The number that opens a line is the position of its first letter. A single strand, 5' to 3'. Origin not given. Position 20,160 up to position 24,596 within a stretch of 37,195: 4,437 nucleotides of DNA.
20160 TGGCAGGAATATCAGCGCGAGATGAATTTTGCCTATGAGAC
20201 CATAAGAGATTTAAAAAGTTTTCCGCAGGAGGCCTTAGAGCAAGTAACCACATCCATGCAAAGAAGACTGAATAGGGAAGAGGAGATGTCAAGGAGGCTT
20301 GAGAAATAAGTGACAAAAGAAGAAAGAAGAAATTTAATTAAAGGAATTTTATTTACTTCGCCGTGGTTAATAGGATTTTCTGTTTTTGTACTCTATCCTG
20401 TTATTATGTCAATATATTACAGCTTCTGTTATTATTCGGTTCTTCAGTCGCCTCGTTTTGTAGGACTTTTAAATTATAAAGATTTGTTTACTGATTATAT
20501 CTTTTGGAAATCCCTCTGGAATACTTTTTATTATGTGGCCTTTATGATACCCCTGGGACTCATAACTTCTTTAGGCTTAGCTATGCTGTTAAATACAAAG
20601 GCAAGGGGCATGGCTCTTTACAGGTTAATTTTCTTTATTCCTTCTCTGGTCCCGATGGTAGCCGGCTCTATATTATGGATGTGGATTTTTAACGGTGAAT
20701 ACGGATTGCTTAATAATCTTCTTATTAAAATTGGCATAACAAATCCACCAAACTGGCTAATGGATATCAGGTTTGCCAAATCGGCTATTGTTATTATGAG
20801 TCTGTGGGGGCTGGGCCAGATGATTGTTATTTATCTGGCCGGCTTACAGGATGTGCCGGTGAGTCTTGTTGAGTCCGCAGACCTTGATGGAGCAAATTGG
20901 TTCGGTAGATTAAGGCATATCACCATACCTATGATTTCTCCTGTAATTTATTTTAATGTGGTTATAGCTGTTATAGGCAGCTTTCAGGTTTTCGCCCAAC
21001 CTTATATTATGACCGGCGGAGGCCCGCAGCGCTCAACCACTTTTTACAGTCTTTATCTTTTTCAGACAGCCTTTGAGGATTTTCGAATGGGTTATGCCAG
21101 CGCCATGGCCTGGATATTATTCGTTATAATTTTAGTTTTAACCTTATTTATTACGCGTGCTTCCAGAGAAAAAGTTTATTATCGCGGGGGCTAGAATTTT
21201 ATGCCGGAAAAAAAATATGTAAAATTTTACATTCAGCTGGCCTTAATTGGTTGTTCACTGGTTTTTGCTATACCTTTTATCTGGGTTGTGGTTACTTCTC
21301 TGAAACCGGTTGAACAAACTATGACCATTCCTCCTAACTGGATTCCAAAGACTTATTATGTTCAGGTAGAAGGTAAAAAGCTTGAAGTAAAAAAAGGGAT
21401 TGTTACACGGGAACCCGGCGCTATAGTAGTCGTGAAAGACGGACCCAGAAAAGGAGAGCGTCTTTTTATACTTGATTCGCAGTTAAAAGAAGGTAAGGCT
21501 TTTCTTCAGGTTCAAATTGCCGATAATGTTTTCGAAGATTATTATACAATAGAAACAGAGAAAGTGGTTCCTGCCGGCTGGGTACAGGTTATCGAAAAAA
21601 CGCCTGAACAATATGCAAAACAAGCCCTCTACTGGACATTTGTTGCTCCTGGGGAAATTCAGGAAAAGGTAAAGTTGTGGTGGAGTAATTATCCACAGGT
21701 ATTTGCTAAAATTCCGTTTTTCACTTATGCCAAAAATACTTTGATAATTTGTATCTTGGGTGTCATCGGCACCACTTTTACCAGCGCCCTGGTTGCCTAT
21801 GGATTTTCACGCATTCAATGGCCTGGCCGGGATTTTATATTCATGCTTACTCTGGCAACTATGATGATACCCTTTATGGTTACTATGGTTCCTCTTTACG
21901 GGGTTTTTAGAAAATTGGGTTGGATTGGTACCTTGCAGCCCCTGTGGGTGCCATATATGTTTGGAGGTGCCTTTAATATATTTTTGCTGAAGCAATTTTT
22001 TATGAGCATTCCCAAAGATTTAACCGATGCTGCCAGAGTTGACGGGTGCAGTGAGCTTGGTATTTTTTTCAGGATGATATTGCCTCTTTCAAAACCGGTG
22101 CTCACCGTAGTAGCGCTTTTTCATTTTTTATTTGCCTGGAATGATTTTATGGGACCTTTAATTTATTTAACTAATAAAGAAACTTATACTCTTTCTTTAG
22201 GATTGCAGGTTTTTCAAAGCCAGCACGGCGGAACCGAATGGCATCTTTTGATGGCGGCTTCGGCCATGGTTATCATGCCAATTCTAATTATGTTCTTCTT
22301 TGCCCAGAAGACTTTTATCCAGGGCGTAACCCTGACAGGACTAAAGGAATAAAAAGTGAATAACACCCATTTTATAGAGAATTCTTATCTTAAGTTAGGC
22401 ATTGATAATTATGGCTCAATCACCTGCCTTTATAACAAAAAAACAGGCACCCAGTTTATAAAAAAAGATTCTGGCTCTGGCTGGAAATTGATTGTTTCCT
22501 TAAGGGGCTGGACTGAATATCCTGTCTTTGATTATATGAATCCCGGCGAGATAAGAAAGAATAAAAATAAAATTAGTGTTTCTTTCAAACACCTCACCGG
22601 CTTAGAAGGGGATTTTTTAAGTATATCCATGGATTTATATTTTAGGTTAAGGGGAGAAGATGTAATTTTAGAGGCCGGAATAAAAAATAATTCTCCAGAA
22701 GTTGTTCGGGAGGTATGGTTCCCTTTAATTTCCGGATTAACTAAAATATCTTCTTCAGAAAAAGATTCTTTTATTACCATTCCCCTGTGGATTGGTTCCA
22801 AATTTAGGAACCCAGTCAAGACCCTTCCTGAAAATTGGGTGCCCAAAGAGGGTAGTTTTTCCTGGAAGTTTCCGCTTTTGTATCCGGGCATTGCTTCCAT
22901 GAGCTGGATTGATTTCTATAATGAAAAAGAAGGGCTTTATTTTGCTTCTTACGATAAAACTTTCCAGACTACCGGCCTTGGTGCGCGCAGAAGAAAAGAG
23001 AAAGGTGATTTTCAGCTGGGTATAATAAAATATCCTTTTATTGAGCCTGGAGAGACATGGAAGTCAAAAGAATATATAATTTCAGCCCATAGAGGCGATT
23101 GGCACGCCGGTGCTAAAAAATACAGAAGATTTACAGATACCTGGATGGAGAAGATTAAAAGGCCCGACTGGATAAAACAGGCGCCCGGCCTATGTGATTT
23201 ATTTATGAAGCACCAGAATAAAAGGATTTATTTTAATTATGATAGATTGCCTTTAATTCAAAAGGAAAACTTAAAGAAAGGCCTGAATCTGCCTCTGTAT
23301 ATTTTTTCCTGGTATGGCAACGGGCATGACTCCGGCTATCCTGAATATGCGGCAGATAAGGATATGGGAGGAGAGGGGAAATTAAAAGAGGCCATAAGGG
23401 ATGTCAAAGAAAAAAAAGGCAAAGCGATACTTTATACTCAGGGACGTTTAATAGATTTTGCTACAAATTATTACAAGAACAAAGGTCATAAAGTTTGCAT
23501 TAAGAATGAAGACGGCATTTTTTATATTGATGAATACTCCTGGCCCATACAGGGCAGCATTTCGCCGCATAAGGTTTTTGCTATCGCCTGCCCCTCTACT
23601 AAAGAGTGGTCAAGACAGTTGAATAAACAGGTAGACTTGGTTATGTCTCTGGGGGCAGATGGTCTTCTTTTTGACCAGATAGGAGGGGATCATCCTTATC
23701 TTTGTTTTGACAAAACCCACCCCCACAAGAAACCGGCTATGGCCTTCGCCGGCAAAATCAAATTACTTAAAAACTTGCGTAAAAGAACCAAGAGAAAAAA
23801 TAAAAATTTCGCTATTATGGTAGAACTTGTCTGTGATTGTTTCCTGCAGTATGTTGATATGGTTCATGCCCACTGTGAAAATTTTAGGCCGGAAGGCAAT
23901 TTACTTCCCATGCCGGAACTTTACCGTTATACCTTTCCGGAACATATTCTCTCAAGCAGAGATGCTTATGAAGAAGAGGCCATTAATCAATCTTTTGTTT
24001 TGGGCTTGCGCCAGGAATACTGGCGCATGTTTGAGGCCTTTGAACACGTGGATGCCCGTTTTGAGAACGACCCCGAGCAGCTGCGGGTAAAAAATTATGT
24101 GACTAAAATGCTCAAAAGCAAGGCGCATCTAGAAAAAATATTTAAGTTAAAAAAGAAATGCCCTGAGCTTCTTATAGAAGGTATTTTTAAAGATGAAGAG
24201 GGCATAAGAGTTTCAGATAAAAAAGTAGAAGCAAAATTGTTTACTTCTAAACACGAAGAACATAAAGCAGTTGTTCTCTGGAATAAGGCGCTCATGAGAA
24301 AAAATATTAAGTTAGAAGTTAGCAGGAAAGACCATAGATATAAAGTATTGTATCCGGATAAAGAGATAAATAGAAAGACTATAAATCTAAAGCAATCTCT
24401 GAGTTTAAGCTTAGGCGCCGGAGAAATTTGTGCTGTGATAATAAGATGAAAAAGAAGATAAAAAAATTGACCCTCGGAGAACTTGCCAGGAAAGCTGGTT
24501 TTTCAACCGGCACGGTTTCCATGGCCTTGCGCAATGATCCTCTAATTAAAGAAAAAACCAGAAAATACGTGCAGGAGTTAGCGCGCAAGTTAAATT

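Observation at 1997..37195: System-level hypothesis: a regulated surface glycan-harvesting apparatus built from giant enzymes, novel modules, a pilus-type motor and a phosphorolytic back-end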

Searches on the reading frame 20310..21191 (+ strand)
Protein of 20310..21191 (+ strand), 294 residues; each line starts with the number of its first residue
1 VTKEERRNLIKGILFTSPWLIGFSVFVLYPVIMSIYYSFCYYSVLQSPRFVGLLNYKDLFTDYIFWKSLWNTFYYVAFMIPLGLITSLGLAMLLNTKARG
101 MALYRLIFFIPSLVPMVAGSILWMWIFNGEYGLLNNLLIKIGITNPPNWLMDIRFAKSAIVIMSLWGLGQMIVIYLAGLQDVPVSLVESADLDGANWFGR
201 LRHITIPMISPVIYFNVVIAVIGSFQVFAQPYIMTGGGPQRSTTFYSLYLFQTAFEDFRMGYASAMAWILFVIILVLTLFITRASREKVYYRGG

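Call 6: search_protein_families(library=pfam, proteins=[window:20310-21191:+], max_evalue=0.01)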
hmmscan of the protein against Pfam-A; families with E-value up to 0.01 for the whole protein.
window:20310-21191:+ (294 aa): 1 family
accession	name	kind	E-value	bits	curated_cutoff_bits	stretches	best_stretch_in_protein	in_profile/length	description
PF00528.27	BPD_transp_1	-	4.3e-15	56.3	26.4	1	83-282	5-176/184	Binding-protein-dependent transport system inner membrane component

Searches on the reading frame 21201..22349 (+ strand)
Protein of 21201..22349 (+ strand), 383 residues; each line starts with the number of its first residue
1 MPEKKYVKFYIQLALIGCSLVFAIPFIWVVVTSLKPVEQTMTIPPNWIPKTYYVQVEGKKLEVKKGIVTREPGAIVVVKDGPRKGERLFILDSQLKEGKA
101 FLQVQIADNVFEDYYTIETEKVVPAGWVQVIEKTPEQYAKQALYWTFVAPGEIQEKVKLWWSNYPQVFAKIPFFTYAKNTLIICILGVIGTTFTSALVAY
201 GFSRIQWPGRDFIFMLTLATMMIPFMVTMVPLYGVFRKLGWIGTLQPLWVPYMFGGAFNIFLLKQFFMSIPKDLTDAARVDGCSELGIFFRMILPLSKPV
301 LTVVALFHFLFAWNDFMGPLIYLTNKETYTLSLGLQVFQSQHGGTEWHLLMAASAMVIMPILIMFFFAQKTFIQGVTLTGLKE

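Call 6: search_protein_families(library=pfam, proteins=[window:21201-22349:+], max_evalue=0.01)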
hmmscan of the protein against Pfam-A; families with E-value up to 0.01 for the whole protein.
window:21201-22349:+ (383 aa): 1 family
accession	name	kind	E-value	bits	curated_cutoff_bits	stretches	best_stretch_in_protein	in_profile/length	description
PF00528.27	BPD_transp_1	-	1.9e-16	60.8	26.4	1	198-375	8-181/184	Binding-protein-dependent transport system inner membrane component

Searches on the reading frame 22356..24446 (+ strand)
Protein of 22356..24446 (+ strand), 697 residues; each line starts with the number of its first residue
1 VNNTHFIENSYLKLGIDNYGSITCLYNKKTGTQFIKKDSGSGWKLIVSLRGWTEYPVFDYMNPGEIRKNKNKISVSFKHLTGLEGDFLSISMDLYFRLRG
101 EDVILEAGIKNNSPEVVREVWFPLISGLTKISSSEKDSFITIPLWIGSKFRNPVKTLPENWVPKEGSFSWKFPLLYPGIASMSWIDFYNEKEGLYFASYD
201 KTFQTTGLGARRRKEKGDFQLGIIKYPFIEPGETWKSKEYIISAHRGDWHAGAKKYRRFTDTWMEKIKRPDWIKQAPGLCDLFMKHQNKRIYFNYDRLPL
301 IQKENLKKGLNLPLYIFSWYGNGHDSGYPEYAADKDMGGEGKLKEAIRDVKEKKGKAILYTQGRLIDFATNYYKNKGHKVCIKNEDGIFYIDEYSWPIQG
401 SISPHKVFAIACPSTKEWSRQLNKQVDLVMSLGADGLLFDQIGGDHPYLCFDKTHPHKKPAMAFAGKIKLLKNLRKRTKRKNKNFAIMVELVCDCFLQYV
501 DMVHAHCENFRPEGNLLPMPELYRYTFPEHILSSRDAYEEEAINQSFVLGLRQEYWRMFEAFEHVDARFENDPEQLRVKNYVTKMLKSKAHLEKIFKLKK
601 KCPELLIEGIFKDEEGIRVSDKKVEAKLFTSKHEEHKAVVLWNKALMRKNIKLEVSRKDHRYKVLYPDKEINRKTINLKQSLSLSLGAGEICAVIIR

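Call 7: search_protein_families(library=pfam, proteins=[window:22356-24446:+], max_evalue=0.01)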
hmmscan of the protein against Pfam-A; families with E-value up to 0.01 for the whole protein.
window:22356-24446:+ (697 aa): 1 family
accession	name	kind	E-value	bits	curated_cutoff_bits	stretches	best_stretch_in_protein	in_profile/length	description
PF19773.5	DUF6259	-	1.8e-31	109.8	28.7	1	239-505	6-265/300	Domain of unknown function (DUF6259)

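Call 9: find_encoding_contigs(protein=window:22356-24446:+, flank=10000, max_places=6)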
Protein window:22356-24446:+ (697 aa): 2 contigs read that carry it; 2 places shown.
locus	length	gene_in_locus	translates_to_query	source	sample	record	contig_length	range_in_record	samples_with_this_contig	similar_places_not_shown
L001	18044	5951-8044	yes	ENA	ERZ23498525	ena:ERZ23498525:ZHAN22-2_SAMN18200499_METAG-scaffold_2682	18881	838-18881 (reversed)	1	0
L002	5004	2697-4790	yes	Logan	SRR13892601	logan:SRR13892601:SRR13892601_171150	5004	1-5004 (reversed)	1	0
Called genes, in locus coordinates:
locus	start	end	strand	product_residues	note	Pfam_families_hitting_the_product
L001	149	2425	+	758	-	PF03636:Glyco_hydro_65N, PF03632:Glyco_hydro_65m, PF03633:Glyco_hydro_65C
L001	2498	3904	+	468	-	PF01547:SBP_bac_1, PF13416:SBP_bac_8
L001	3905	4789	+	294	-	PF00528:BPD_transp_1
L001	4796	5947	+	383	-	PF00528:BPD_transp_1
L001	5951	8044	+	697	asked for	PF19773:DUF6259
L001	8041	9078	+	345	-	PF00356:LacI, PF00532:Peripla_BP_1, PF13407:Peripla_BP_4, PF13377:Peripla_BP_3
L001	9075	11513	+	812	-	PF06165:GH94_b-supersand, PF17167:Glyco_hydro_94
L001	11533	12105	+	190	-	-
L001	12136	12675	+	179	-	-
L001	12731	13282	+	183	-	-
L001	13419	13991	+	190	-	-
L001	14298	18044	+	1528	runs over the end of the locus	?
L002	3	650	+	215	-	?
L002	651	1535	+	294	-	PF00528:BPD_transp_1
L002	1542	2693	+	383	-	PF00528:BPD_transp_1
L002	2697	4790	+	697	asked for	PF19773:DUF6259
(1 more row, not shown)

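Call 10: search_protein_families(library=ncbifam, proteins=[window:22356-24446:+], max_evalue=0.01)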
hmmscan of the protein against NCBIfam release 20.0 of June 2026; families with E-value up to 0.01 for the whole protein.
window:22356-24446:+ (697 aa): 0 families

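Call 14: search_solved_structures(query=window:22356-24446:+, max_evalue=1)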
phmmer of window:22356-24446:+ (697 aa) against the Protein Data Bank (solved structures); distinct sequences matched with E-value up to 1: 0.

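Call 50: find_homologous_proteins(query=window:22356-24446:+, max_evalue=1e-10)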
Query window:22356-24446:+ (697 aa): 43 proteins with E <= 1e-10 among 5173 candidates.
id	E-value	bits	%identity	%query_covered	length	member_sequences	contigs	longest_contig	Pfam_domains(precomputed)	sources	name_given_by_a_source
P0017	0.0e+0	1639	100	100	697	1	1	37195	PF19773.6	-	-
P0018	0.0e+0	1191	69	100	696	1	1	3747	PF19773.6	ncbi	-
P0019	0.0e+0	1109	66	100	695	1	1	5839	PF19773.6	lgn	-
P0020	7.8e-273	925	57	100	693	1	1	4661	PF19773.6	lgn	-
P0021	5.0e-271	919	56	100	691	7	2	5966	PF19773.6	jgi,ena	-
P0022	1.7e-257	875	54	99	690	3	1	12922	PF19773.6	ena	-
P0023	3.3e-184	632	43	100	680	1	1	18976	PF19773.6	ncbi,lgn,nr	ncbi:MAG: hypothetical protein JW748_11110 [Anaerolineales bacterium]|nr:hypothetical protein [Anaer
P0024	5.8e-184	632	43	100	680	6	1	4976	PF19773.6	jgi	jgi:hypothetical protein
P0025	5.9e-183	628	42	100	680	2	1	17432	PF19773.6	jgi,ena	-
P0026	5.9e-182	625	42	99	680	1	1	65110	PF19773.6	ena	-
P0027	1.4e-179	617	42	100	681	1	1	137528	PF19773.6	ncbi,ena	-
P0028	2.5e-177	610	42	100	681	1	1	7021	PF19773.6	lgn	-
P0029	2.7e-177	609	42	100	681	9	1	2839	PF19773.6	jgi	jgi:Domain of unknown function (DUF6259)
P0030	2.2e-174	600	43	95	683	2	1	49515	PF19773.6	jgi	-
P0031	2.2e-173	596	41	100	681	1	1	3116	PF19773.6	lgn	-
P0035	4.0e-159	549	40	98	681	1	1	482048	PF19773.6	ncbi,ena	-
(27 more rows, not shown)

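Call 52: find_encoding_contigs(protein=P0022, flank=10000, max_places=1)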
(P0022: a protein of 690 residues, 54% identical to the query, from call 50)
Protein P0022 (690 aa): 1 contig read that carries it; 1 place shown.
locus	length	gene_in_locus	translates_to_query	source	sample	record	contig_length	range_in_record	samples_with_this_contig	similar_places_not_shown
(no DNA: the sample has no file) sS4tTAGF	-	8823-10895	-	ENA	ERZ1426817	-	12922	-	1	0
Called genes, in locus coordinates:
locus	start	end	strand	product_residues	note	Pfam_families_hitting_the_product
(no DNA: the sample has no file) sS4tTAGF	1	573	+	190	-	?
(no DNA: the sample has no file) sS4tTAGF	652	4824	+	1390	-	PF10633:NPCBM_assoc (faint), PF19773:DUF6259 (weak)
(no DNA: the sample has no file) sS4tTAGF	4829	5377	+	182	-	-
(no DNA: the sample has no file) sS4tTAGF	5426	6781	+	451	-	PF01547:SBP_bac_1, PF13416:SBP_bac_8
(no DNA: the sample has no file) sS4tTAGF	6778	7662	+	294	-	PF00528:BPD_transp_1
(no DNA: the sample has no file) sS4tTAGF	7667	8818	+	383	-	PF00528:BPD_transp_1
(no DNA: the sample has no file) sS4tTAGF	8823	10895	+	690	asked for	PF19773:DUF6259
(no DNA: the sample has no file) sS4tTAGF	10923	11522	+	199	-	-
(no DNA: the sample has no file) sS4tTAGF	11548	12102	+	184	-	-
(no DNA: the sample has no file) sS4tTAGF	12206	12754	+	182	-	-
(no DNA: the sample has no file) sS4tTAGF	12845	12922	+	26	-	?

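Call 53: find_encoding_contigs(protein=P0027, flank=10000, max_places=1)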
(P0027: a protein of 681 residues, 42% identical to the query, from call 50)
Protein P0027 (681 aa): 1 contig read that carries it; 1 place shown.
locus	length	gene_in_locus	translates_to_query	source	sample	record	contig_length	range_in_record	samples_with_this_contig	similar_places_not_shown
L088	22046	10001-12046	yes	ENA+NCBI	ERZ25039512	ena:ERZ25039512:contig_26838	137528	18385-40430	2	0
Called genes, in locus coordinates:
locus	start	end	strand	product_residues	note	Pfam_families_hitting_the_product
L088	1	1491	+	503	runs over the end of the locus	PF01547:SBP_bac_1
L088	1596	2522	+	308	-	PF00528:BPD_transp_1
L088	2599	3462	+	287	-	PF00528:BPD_transp_1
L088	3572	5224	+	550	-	PF14200:RicinB_lectin_2 (faint), PF22815:CatAgl_D1, PF12708:Pect-lyase_RHGA_epim (weak)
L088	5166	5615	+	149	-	PF13229:Beta_helix (weak), PF22816:CatAgl_D2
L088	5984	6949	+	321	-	PF00532:Peripla_BP_1, PF13407:Peripla_BP_4 (weak), PF13377:Peripla_BP_3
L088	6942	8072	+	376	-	-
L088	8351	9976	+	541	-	PF00128:Alpha-amylase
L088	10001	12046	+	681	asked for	PF19773:DUF6259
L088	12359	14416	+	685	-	PF05231:MASE1, PF01590:GAF (weak), PF13185:GAF_2, PF07730:HisKA_3, PF02518:HATPase_c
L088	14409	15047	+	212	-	PF00072:Response_reg, PF00196:GerE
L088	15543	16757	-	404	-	PF00532:Peripla_BP_1, PF13407:Peripla_BP_4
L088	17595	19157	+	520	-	PF00005:ABC_tran, PF13304:AAA_21 (faint), PF00005:ABC_tran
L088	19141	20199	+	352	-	PF02653:BPD_transp_2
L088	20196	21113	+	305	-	PF02653:BPD_transp_2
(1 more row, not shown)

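Call 54: find_encoding_contigs(protein=P0035, flank=10000, max_places=1)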
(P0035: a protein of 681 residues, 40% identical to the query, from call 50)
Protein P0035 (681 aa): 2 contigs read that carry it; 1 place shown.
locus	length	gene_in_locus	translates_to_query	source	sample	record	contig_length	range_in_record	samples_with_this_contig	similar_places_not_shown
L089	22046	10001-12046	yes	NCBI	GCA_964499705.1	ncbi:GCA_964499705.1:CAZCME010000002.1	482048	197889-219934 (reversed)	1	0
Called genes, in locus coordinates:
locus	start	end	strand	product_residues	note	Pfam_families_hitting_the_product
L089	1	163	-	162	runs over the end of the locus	PF01467:CTP_transf_like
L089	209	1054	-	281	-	PF00669:Flagellin_N, PF00700:Flagellin_C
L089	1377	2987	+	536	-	-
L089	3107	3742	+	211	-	-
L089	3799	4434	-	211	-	-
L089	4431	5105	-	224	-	-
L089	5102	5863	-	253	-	PF00005:ABC_tran, PF13304:AAA_21 (faint)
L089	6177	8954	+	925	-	PF06165:GH94_b-supersand, PF17167:Glyco_hydro_94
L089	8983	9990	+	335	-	PF00356:LacI, PF00532:Peripla_BP_1, PF13407:Peripla_BP_4, PF13377:Peripla_BP_3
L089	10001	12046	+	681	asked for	PF19773:DUF6259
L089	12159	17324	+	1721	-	PF19773:DUF6259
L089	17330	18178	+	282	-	PF13377:Peripla_BP_3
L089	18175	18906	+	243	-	PF14237:GYF_2 (faint)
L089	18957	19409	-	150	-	PF01814:Hemerythrin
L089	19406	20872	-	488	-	PF00072:Response_reg, PF00158:Sigma54_activat, PF14532:Sigma54_activ_2, PF07728:AAA_5 (weak), PF25601:AAA_lid_14, PF02954:HTH_8 (weak)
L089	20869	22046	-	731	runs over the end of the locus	PF00672:HAMP, PF00512:HisKA, PF02518:HATPase_c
